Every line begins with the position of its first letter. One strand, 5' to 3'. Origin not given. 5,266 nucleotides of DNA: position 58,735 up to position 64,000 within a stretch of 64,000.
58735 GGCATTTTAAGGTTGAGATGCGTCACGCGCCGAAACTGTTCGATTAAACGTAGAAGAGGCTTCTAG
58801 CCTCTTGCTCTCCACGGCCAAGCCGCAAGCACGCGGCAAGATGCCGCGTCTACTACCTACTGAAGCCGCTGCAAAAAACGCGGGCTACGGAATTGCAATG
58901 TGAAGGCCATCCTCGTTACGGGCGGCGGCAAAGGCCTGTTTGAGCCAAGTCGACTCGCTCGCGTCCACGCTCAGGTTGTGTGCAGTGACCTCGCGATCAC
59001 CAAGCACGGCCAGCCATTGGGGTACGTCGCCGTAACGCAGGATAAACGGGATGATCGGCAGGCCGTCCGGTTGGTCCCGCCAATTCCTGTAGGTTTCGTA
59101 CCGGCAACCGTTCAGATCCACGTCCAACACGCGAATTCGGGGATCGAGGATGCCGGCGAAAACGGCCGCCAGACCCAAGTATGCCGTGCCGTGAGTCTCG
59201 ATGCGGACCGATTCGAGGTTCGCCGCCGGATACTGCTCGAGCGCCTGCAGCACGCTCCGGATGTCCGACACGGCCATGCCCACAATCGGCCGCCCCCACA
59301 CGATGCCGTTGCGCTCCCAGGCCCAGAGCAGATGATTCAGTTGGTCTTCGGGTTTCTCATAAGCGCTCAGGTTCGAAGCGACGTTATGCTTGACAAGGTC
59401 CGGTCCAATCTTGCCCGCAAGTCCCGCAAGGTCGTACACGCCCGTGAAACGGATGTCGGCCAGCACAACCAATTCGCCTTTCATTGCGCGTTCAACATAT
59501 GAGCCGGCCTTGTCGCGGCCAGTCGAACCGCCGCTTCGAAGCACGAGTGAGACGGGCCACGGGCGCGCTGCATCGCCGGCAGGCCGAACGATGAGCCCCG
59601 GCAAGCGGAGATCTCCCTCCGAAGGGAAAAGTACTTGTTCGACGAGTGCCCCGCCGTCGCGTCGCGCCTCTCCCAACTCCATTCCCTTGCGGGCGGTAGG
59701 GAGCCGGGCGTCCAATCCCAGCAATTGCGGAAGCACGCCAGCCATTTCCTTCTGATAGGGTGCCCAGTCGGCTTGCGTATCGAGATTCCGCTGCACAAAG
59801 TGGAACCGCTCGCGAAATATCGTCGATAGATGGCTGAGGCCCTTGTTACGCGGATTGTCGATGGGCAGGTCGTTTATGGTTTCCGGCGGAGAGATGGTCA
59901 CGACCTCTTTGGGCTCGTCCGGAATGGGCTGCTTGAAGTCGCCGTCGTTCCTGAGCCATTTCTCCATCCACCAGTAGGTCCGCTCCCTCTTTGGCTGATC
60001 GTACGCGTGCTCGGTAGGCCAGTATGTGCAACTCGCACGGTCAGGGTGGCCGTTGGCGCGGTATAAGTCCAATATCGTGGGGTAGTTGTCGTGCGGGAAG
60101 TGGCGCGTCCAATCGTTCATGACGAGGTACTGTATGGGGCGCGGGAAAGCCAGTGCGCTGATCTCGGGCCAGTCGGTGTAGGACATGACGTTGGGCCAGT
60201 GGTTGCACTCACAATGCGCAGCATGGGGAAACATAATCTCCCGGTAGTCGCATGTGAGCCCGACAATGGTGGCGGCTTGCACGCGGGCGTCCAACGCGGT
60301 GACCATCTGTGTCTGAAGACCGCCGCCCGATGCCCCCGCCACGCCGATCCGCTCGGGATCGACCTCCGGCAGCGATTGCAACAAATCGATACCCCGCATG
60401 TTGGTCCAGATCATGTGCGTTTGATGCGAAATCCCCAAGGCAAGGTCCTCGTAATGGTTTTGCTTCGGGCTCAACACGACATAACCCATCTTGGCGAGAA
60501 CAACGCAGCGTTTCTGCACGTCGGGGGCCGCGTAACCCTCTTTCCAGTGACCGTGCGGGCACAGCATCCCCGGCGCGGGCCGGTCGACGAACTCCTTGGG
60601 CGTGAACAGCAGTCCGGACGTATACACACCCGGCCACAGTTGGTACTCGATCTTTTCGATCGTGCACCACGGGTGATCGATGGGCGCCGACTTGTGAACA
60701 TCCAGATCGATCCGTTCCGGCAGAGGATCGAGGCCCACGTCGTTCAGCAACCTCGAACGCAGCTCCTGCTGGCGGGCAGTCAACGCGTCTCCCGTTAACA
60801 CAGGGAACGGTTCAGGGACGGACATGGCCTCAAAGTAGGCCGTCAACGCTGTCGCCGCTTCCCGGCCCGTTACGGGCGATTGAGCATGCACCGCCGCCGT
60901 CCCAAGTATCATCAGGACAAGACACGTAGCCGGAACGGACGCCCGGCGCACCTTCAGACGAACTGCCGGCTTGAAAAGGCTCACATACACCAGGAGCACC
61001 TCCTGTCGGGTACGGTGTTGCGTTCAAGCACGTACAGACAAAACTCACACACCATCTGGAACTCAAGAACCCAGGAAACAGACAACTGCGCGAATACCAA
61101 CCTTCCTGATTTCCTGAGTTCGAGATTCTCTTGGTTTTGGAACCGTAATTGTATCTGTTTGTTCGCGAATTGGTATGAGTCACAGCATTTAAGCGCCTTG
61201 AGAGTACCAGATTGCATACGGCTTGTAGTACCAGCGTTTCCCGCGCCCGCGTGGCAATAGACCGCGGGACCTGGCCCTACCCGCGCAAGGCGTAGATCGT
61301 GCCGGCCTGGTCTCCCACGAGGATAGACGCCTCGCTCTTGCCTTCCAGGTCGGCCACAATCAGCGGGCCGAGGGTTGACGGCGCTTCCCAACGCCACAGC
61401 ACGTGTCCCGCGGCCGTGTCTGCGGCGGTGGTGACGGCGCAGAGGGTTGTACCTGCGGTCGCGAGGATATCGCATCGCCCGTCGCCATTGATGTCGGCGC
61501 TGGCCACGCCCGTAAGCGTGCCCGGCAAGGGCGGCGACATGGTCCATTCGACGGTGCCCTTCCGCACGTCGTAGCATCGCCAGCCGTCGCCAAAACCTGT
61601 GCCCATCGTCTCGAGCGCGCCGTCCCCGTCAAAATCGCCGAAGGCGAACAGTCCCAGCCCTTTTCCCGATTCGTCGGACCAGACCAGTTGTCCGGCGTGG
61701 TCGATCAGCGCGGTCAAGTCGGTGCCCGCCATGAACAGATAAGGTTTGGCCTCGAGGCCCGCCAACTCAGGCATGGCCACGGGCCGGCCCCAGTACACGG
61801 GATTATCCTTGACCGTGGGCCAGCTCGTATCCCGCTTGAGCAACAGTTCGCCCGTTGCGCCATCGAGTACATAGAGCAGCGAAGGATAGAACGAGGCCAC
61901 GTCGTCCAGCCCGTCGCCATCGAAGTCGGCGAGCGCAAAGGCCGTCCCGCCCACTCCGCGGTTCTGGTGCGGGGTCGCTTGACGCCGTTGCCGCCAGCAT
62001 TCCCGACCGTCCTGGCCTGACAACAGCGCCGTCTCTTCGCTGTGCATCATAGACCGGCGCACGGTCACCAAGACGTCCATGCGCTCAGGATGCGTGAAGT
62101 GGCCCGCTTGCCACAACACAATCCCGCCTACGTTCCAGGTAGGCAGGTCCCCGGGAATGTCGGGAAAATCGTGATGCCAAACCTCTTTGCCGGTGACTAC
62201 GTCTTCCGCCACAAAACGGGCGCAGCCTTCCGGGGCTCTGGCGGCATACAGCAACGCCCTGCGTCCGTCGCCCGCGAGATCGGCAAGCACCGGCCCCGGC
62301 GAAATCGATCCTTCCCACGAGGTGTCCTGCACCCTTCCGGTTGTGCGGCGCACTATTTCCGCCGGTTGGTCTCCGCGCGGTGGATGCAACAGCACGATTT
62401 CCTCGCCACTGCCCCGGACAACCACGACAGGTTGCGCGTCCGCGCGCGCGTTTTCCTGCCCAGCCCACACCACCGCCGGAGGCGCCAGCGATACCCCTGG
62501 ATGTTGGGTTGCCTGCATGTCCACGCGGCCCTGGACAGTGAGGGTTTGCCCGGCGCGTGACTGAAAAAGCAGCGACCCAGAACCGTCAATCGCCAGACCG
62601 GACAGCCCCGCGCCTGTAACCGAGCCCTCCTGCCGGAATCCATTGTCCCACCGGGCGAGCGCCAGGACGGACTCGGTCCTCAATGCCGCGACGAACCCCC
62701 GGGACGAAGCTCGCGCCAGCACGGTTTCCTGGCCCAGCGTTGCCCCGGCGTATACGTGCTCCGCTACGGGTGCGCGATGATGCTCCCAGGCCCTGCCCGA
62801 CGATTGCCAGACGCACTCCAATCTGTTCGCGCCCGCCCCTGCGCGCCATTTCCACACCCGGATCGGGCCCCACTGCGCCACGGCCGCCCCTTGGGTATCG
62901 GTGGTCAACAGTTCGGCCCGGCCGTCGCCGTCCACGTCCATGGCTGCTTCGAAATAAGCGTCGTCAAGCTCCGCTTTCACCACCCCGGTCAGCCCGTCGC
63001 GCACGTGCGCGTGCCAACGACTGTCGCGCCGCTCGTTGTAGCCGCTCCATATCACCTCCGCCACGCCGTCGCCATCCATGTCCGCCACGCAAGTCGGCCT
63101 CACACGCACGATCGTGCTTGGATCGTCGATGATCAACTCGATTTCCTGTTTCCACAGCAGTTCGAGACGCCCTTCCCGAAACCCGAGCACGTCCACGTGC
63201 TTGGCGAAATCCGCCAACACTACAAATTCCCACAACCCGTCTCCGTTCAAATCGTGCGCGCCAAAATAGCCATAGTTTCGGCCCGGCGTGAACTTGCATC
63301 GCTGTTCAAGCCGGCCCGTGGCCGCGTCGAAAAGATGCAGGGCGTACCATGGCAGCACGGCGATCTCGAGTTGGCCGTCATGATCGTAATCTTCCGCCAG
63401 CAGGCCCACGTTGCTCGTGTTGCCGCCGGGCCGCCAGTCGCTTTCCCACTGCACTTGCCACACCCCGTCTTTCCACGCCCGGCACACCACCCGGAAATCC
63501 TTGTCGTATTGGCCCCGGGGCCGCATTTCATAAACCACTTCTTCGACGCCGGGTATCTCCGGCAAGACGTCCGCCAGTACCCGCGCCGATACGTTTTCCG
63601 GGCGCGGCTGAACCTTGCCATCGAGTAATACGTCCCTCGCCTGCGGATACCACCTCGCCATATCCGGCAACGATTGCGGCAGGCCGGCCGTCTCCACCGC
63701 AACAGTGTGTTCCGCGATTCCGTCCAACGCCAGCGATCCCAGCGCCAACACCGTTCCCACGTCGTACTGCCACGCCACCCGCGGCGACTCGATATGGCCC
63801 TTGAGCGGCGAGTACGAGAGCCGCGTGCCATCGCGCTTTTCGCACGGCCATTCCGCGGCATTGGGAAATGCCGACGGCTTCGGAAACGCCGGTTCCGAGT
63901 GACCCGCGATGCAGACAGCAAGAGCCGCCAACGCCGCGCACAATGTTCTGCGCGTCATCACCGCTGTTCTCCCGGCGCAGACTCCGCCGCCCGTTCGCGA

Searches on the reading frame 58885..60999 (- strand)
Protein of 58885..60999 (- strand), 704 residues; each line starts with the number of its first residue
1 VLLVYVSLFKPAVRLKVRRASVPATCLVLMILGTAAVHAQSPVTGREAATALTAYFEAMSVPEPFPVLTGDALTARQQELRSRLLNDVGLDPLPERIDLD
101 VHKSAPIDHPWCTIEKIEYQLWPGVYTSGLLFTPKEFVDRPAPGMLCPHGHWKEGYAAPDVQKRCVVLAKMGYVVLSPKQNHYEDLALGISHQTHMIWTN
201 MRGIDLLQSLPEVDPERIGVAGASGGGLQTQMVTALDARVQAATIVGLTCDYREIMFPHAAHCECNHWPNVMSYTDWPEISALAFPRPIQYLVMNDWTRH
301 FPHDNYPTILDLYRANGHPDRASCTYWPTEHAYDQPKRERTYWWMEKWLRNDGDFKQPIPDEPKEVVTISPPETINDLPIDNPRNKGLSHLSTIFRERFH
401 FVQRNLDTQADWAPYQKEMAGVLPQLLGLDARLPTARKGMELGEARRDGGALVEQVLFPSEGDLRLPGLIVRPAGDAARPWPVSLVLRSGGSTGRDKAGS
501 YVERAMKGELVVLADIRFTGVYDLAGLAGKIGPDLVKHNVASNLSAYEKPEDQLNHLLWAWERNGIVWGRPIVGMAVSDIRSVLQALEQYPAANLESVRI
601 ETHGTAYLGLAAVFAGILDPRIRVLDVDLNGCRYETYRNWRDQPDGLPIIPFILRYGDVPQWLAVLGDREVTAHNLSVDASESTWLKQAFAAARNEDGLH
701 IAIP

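Call 8: search_protein_families(library=pfam, proteins=[window:58885-60999:-], max_evalue=0.01)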
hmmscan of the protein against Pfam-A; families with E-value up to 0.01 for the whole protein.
window:58885-60999:- (704 aa): 2 families
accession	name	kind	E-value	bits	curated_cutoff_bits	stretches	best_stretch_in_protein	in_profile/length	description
PF22244.2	GCE_fung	-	4.7e-08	33.6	27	1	195-241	82-130/231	Glucuronyl esterase, fungi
PF05448.18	AXE1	-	1.2e-05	24.7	21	1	201-256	161-217/321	Acetyl xylan esterase (AXE1)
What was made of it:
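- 58885..60999 (-): 704-aa alpha/beta-hydrolase (glucuronyl / acetyl-xylan esterase-like), called as 701 aa by gene callers. It is part of the block between the repeats. Pfam GCE_fung and AXE1 hits (call 8).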

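Call 9: search_protein_families(library=ncbifam, proteins=[window:58885-60999:-], max_evalue=0.01)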
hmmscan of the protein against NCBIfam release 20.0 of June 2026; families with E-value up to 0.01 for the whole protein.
window:58885-60999:- (704 aa): 1 family
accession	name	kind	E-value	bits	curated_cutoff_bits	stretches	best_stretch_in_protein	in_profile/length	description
NF033523.0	lasso_peptidase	equivalog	0.0012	17.7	400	1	192-255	470-532/638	Atxe2 family lasso peptide isopeptidase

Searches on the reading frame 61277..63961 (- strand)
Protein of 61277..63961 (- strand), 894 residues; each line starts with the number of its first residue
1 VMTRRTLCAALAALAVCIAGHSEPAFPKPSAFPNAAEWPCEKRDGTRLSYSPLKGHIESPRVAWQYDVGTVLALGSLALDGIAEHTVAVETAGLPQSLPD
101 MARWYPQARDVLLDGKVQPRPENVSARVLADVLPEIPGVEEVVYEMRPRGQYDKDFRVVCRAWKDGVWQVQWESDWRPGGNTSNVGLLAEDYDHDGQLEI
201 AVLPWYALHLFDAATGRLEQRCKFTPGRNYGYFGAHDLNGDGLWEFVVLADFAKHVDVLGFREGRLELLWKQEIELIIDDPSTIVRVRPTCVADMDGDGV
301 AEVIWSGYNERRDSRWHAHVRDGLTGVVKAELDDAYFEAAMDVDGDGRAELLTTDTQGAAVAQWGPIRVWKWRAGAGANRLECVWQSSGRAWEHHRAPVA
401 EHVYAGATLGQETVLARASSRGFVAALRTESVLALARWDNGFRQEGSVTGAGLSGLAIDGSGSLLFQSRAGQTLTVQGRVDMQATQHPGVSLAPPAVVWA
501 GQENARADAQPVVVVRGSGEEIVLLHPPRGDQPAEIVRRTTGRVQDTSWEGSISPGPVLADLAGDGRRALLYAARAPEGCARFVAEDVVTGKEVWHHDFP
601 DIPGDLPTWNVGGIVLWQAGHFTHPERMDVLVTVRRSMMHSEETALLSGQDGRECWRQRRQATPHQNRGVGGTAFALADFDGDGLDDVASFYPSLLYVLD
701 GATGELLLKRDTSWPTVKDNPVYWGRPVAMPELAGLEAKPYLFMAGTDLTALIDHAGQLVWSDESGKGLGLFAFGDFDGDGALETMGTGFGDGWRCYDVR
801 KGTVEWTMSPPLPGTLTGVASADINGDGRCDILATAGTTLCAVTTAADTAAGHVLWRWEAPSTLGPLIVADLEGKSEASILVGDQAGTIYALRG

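Call 8: search_protein_families(library=pfam, proteins=[window:61277-63961:-], max_evalue=0.01)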
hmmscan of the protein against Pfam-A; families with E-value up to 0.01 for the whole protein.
window:61277-63961:- (894 aa): 3 families
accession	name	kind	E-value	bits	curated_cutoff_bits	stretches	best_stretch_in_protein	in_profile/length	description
PF13517.12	FG-GAP_3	-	5.2e-25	88.3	26.9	3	776-833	1-60/61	FG-GAP-like repeat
PF01839.29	FG-GAP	-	7.7e-14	51.7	22.1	1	672-693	2-23/37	FG-GAP repeat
PF12256.14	TcdB_toxin_midN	-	0.0018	18.1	24.8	0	797-848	10-60/181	Insecticide toxin TcdB middle/N-terminal region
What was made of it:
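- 61277..63958 (-): Intact 893-aa FG-GAP/VCBS beta-propeller gene. Its last ~52 codons (61280-61435) are copy B of the coding block. Pfam FG-GAP_3 and FG-GAP hits (call 8).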

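Call 9: search_protein_families(library=ncbifam, proteins=[window:61277-63961:-], max_evalue=0.01)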
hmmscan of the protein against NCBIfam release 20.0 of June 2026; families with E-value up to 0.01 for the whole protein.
window:61277-63961:- (894 aa): 0 families

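Call 13: find_encoding_contigs(protein=window:61277-63961:-, flank=10000)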
Protein window:61277-63961:- (894 aa): no gene with exactly this product is on record in the collection.

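Call 15: find_encoding_contigs(protein=window:61277-63958:-, flank=10000)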
Protein window:61277-63958:- (893 aa): 8 contigs read that carry it; 2 places shown.
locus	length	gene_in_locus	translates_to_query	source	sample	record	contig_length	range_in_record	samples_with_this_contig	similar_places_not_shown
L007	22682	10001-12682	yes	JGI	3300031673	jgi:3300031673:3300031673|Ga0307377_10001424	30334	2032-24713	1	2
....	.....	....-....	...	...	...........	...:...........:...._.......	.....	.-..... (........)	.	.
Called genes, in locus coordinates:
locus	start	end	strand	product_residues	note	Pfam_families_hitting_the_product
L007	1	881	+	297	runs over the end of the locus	PF01261:AP_endonuc_2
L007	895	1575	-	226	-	PF01895:PhoU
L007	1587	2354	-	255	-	PF20703:nSTAND1 (faint), PF00005:ABC_tran, PF02463:SMC_N (faint), PF13304:AAA_21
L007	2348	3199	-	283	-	PF00528:BPD_transp_1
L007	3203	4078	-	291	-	PF00528:BPD_transp_1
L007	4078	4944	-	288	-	PF12849:PBP_like_2, PF13531:SBP_bac_11, PF12727:PBP_like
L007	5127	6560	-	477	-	-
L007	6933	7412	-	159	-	-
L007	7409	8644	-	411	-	PF13439:Glyco_transf_4 (faint), PF20706:GT4-conflict (faint), PF13692:Glyco_trans_1_4, PF13524:Glyco_trans_1_2 (weak), PF00534:Glycos_transf_1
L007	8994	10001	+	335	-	PF00795:CN_hydrolase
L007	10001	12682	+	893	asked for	PF01839:FG-GAP (faint), PF13517:FG-GAP_3 (weak)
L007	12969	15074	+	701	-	PF05448:AXE1 (weak), PF22244:GCE_fung (faint)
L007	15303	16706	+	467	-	-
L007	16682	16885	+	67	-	-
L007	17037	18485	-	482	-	-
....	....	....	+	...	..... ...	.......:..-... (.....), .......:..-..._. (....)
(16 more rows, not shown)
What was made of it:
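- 61277..63958 (-): Exact protein present on 8 public contigs (call 15).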

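Call 21: find_homologous_proteins(query=window:61277-63958:-)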
Query window:61277-63958:- (893 aa): 159 proteins with E <= 0.001 among 8000 candidates; the best 120 are listed.
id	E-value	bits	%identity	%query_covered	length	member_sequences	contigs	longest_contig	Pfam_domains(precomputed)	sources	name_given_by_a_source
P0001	0.0e+0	2078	100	100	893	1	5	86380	PF01839.30,PF13517.13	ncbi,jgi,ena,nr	ncbi:MAG TPA: VCBS repeat-containing protein [Candidatus Bathyarchaeia archaeon]|nr:VCBS repeat-cont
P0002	0.0e+0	1361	68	100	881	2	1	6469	PF01839.30,PF13517.13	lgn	-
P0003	6.0e-225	767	45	98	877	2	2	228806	PF01839.30,PF13517.13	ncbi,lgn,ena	-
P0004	3.5e-221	755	45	98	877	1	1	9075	PF01839.30,PF13517.13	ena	-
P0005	1.5e-215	736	44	97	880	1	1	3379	PF01839.30,PF13517.13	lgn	-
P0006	5.1e-203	695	43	97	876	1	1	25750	PF01839.30,PF13517.13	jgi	jgi:outer membrane protein assembly factor BamB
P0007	1.2e-201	690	44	96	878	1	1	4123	PF01839.30,PF13517.13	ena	-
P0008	1.4e-200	687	44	99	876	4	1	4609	PF01839.30,PF13517.13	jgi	-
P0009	1.1e-199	684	43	97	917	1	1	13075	PF01839.30,PF13360.14,PF13517.13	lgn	-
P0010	2.4e-199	683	42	97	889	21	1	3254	PF01839.30,PF13360.14,PF13517.13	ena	-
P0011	3.7e-199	682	42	99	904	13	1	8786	PF01839.30,PF13360.14,PF13517.13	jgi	-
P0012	5.9e-199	681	42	96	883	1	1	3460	PF01839.30,PF13360.14,PF13517.13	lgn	-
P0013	7.4e-199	681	43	97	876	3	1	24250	PF01839.30,PF13517.13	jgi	jgi:hypothetical protein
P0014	3.9e-196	672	42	97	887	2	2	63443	PF01839.30,PF13360.14,PF25292.1,PF13517.13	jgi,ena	jgi:outer membrane protein assembly factor BamB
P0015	9.1e-195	667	43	96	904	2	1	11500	PF01839.30,PF13360.14,PF13517.13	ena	-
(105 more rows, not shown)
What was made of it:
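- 61277..63958 (-): Homologues (call 21).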

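Call 22: find_related_loci(query=window:61277-63958:-, collection=genome_contigs, flank=10000)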
Query window:61277-63958:- (893 aa) in genome_contigs; peptide patterns used: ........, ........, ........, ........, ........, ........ (x = any residue, [..] = any of these).
10 stretches matched a pattern; 2 encode a relative of the query (tblastn E <= 1e-3); 2 distinct loci.
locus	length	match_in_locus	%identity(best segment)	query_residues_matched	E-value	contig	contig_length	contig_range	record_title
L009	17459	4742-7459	41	5-892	0e+0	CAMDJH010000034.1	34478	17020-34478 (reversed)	MAG: Akkermansia muciniphila isolate ZH-13nov19-140 genome assembly, contig: ZH-13nov19-C1613, whole genome shotgun sequ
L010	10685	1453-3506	46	30-892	3e-105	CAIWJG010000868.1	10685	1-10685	MAG: uncultured Verrucomicrobia subdivision 3 bacterium isolate Ki1-2-7m_bin-117 genome assembly, contig: bin-117:868/99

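Call 23: find_encoding_contigs(protein=P0002, flank=10000)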
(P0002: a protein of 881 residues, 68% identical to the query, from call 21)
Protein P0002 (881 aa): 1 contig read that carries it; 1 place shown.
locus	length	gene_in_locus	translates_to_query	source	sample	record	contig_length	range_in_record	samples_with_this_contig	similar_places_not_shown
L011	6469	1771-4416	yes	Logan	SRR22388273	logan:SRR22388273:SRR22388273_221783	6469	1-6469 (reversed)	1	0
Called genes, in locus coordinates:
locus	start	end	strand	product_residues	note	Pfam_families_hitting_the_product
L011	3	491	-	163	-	?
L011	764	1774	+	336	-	PF00795:CN_hydrolase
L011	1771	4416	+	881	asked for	PF13517:FG-GAP_3 (faint), PF01839:FG-GAP (faint)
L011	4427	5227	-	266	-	PF00005:ABC_tran, PF02463:SMC_N (faint), PF13304:AAA_21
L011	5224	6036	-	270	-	PF02361:CbiQ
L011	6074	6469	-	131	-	?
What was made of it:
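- On Insertion-duplication (Campbell-type / homology-facilitated illegitimate recombination): The closest orthologue lacks 704/467 but also has a different downstream neighbour (call 23).
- (7) The closest FG-GAP orthologue keeps the upstream CN_hydrolase neighbour but has no 704/467 genes downstream (call 23).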

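Call 24: find_encoding_contigs(protein=P0003, flank=10000, max_places=3)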
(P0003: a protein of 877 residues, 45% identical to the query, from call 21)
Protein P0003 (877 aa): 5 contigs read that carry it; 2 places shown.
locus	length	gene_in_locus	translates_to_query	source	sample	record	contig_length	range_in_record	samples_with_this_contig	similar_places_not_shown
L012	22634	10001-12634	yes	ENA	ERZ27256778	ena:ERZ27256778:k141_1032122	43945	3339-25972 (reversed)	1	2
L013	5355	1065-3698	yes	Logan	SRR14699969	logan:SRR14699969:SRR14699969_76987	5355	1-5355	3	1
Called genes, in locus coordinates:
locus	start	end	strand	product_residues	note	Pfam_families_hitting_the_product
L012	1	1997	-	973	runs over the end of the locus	PF02837:Glyco_hydro_2_N, PF22666:Glyco_hydro_2_N2 (weak), PF00703:Glyco_hydro_2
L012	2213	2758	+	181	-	PF04542:Sigma70_r2, PF08281:Sigma70_r4_2 (weak), PF04545:Sigma70_r4 (weak)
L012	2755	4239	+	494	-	PF09865:DUF2092 (faint)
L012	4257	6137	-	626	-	PF02449:Glyco_hydro_42 (faint), PF00528:BPD_transp_1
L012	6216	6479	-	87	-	PF05168:HEPN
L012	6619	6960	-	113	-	PF01909:NTP_transf_2, PF18765:Polbeta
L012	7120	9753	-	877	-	PF01547:SBP_bac_1 (weak), PF13416:SBP_bac_8 (weak), PF00528:BPD_transp_1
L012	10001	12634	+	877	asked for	PF13517:FG-GAP_3 (faint), PF01839:FG-GAP (faint)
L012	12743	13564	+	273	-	PF04909:Amidohydro_2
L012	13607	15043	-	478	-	PF11794:HpaB_N, PF03241:HpaB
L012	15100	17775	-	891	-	PF04851:ResIII, PF00176:SNF2-rel_dom, PF00271:Helicase_C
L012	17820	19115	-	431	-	PF01523:PmbA_TldD_1st, PF19289:PmbA_TldD_3rd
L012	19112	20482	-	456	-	PF01523:PmbA_TldD_1st, PF19290:PmbA_TldD_2nd, PF19289:PmbA_TldD_3rd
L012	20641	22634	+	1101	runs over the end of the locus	PF01011:PQQ (faint), PF13360:PQQ_2, PF13570:Beta-prop_ACSF4, PF08241:Methyltransf_11 (weak), PF13649:Methyltransf_25, PF13847:Methyltransf_31 (faint)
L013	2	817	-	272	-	?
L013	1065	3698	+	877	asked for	PF13517:FG-GAP_3 (faint), PF01839:FG-GAP (faint)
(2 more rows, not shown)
